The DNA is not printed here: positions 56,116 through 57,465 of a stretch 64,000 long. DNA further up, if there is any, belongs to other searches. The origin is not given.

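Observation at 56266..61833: Sortase-dependent pilus island with FCT-like composition (two pilins, SipA-like signal-peptidase homologue, class B sortase, large adhesin)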

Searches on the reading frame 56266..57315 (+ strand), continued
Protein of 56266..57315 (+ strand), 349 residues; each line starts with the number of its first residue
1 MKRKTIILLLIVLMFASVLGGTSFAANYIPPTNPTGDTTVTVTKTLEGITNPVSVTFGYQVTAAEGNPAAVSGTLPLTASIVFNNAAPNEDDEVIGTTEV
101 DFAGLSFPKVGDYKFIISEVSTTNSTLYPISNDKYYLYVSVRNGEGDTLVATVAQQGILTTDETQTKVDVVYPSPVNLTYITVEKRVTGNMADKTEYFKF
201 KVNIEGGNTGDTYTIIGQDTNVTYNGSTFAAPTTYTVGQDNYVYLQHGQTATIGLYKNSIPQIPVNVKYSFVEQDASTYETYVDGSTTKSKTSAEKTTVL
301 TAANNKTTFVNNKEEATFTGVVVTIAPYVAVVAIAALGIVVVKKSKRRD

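Call 21: find_related_loci(query=A2, collection=genome_contigs, flank=8000)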
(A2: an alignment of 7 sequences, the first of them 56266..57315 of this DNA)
Query A2 (349 aa) in genome_contigs; peptide patterns used: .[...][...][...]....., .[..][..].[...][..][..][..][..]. (x = any residue, [..] = any of these).
54 stretches matched a pattern; 16 encode a relative of the query (tblastn E <= 1e-3); 16 distinct loci.
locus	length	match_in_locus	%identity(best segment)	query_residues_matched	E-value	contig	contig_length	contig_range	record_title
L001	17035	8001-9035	47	1-344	4e-87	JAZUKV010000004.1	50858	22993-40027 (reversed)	MAG: Clostridia bacterium isolate T1900045248_TH20190018.MAGScoT_cleanbin_000014 SGB_5695_k141_2167516, whole genome sho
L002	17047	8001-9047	39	1-344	2e-69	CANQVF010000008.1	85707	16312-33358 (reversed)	MAG: uncultured Clostridia bacterium isolate Lapin-032__bin102 genome assembly, contig: Lapin-032__NODE_467_length_85707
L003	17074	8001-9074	37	1-345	2e-61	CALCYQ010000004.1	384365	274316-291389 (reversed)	MAG TPA_asm: uncultured Candidatus Saccharibacteria bacterium isolate ERR1278103_bin.189_CONCOCT_v1.1_MAG genome assembl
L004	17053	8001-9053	35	1-347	1e-59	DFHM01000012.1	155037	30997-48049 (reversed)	MAG TPA_asm: Candidatus Saccharibacteria bacterium UBA3723 UBA3723_contig_920, whole genome shotgun sequence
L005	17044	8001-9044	34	2-348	4e-58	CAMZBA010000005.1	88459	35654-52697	MAG TPA_asm: uncultured Candidatus Saccharibacteria bacterium isolate SRR10912535_bin.78_metaWRAP_v1.3_MAG genome assemb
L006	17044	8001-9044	33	2-348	3e-58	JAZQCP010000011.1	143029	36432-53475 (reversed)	MAG: Candidatus Nanosyncoccaceae bacterium isolate T1900044637_TS20190103.MAGScoT_cleanbin_000087 SGB_1192_k141_249905,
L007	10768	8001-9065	37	2-348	5e-58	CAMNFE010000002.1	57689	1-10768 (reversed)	MAG: uncultured Candidatus Saccharibacteria bacterium isolate SRR1222429_bin.14_metaWRAP_v1.3_MAG genome assembly, conti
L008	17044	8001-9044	33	2-348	1e-57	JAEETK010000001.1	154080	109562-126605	MAG: Candidatus Saccharibacteria bacterium isolate Tb.RUG.403 NODE_126_length_154080_cov_1.857301, whole genome shotgun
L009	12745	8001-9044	33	2-348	8e-57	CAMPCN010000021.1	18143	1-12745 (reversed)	MAG: uncultured Candidatus Saccharibacteria bacterium isolate SRR873610_bin.96_metaWRAP_v1.3_MAG genome assembly, contig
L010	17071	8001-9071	36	16-349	3e-56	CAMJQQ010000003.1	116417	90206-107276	MAG: uncultured Candidatus Saccharibacteria bacterium isolate SRR12081296_bin.6_metaWRAP_v1.3_MAG genome assembly, conti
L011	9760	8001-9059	35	1-348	4e-55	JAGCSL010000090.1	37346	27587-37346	Candidatus Saccharibacteria bacterium isolate RGIG10081 Yak_Rumen-1__c2271728, whole genome shotgun sequence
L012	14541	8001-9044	32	2-348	4e-55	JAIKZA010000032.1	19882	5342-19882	MAG: Candidatus Saccharibacteria bacterium isolate RUI495 k141_223603_flag=0_multi=23.8339_len=19882, whole genome shotg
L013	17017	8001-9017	35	2-341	3e-53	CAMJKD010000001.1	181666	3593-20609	MAG: uncultured Candidatus Saccharibacteria bacterium isolate SRR12081301_bin.45_metaWRAP_v1.3_MAG genome assembly, cont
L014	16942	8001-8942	38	40-347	8e-53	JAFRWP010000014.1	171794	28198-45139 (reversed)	Candidatus Saccharibacteria bacterium isolate RGIG2864 Goat_Omasum.Co__c2311447, whole genome shotgun sequence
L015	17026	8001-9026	33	7-348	5e-46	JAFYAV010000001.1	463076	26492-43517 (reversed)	Candidatus Saccharibacteria bacterium isolate RGIG6922 Sheep_Rumen-5__c68852, whole genome shotgun sequence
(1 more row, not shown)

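Call 41: search_protein_families(library=pfam, proteins=[L002:9117-9422:+], max_evalue=10)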
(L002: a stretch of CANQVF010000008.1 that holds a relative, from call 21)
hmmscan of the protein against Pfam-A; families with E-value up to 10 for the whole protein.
L002:9117-9422:+ (101 aa): 6 families
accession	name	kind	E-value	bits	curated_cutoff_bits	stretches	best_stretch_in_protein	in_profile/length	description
PF16888.10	YwqH-like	-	0.0034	18.1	33.7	1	6-88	50-121/123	YwqH-like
PF04678.18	MCU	-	0.015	15.8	30.8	1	9-84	18-91/177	Mitochondrial calcium uniporter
PF12629.12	Pox_polyA_pol_C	-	0.031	14.5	27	1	14-96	6-81/200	Poxvirus poly(A) polymerase C-terminal domain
PF03938.19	OmpH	-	0.064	13.9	32.4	1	28-98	42-106/141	Outer membrane protein (OmpH-like)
PF15633.11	Tox-ART-HYD1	-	0.094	13.8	25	1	57-97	45-85/97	HYD1 signature containing ADP-ribosyltransferase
PF02370.21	M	-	1.7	9.9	20.8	1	58-73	4-19/21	M protein repeat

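Call 51: list_cluster_members(proteins=[window:56266-57315:+, window:57363-57698:+, window:57695-58273:+, window:58285-58881:+, window:58878-59630:+, window:59644-61833:+])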
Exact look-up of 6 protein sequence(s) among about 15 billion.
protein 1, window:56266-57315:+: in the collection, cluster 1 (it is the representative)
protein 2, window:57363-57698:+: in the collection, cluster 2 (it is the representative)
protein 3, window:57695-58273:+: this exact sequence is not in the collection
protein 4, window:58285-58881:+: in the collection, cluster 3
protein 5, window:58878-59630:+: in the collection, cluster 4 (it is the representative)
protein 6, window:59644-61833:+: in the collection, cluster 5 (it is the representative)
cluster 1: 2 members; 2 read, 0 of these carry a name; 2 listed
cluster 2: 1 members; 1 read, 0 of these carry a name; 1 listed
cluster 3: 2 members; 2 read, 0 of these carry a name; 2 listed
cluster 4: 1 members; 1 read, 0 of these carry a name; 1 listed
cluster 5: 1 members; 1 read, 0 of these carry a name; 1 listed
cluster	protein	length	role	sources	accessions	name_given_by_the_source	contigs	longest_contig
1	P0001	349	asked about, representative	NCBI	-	-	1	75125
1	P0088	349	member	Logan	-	-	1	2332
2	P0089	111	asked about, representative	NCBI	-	-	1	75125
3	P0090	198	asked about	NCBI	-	-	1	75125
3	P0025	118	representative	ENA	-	-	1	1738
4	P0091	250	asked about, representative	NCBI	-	-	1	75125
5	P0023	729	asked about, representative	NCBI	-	-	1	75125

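Call 58: find_encoding_contigs(protein=P0002, flank=8000, max_places=1)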
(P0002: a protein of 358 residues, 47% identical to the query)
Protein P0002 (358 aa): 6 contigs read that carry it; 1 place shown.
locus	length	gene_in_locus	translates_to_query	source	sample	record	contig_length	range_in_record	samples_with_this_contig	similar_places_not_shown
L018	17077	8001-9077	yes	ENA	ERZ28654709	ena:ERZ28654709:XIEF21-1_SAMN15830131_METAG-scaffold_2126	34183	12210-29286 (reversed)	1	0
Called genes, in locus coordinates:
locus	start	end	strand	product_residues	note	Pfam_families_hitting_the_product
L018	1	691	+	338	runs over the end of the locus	PF13310:Virulence_RhuM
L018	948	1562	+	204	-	PF12535:Nudix_N, PF00293:NUDIX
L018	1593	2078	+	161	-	-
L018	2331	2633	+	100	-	-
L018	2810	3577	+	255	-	PF00005:ABC_tran, PF13304:AAA_21 (faint)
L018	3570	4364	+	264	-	PF00528:BPD_transp_1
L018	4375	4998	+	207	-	PF13379:NMT1_2, PF09084:NMT1, PF12974:Phosphonate-bd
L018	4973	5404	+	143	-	-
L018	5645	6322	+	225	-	PF00561:Abhydrolase_1, PF12146:Hydrolase_4, PF12697:Abhydrolase_6 (weak)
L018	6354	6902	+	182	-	PF13302:Acetyltransf_3, PF00583:Acetyltransf_1 (weak)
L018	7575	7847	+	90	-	PF19279:YegS_C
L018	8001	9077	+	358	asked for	PF24547:DUF7601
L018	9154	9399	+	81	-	-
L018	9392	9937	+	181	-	PF10502:Peptidase_S26, PF00717:Peptidase_S24 (weak)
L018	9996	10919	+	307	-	PF04203:Sortase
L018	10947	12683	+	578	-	-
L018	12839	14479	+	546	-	-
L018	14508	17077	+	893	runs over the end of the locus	PF02739:5_3_exonuc_N, PF01367:5_3_exonuc, PF22619:DNA_polI_exo1, PF00476:DNA_pol_A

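Call 59: find_encoding_contigs(protein=P0007, flank=8000, max_places=1)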
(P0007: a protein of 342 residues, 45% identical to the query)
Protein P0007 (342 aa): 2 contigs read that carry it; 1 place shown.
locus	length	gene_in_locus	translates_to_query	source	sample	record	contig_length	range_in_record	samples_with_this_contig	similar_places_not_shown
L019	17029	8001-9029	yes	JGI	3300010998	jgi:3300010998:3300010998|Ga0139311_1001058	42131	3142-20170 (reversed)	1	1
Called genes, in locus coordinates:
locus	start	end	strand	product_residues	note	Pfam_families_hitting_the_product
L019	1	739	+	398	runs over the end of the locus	PF00078:RVT_1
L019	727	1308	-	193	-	PF02545:Maf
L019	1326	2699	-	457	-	PF00171:Aldedh, PF05893:LuxC (weak)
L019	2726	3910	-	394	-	PF00465:Fe-ADH, PF13685:Fe-ADH_2 (weak), PF25137:ADH_Fe_C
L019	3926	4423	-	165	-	-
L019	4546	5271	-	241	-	-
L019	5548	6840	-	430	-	PF14691:Fer4_20, PF02826:2-Hacid_dh_C (faint), PF01488:Shikimate_DH (faint), PF01494:FAD_binding_3 (weak), PF07992:Pyr_redox_2, PF13450:NAD_binding_8, PF13738:Pyr_redox_3, PF00070:Pyr_redox (weak), +3 more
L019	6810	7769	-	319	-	PF01544:CorA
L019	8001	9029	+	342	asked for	PF24547:DUF7601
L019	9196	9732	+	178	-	PF10502:Peptidase_S26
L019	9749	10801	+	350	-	-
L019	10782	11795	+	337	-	PF04203:Sortase (weak)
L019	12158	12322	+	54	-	-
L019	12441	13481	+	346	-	PF21016:RlmN_N, PF04055:Radical_SAM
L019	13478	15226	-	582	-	PF09972:DUF2207, PF20990:DUF2207_C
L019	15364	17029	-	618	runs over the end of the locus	PF12229:PG_binding_4, PF04294:VanW, PF07501:G5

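Call 60: find_encoding_contigs(protein=P0017, flank=8000, max_places=1)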
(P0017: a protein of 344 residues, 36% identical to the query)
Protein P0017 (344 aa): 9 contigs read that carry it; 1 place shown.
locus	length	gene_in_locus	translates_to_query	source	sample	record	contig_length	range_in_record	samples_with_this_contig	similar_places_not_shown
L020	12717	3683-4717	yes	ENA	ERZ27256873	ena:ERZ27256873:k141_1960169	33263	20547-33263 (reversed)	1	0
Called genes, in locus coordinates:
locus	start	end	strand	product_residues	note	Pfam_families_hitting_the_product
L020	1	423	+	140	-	?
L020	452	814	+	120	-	PF00575:S1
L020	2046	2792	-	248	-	PF15515:MvaI_BcnI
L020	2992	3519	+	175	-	PF18143:HAD_SAK_2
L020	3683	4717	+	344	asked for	PF24547:DUF7601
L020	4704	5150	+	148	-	PF10502:Peptidase_S26 (weak)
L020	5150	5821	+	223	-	PF04203:Sortase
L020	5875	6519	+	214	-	PF01569:PAP2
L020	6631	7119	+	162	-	PF18050:Cyclophil_like2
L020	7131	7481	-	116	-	-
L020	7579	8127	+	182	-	-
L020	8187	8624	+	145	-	PF14470:bPH_3 (weak)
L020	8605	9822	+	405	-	PF00768:Peptidase_S11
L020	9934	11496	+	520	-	PF12072:RNase_Y_N, PF00013:KH_1, PF22891:KH_PNO1_2nd (faint), PF01966:HD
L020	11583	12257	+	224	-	PF00293:NUDIX, PF19368:WHD_AraR (weak), PF21906:WHD_NrtR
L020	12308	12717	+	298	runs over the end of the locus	PF00224:PK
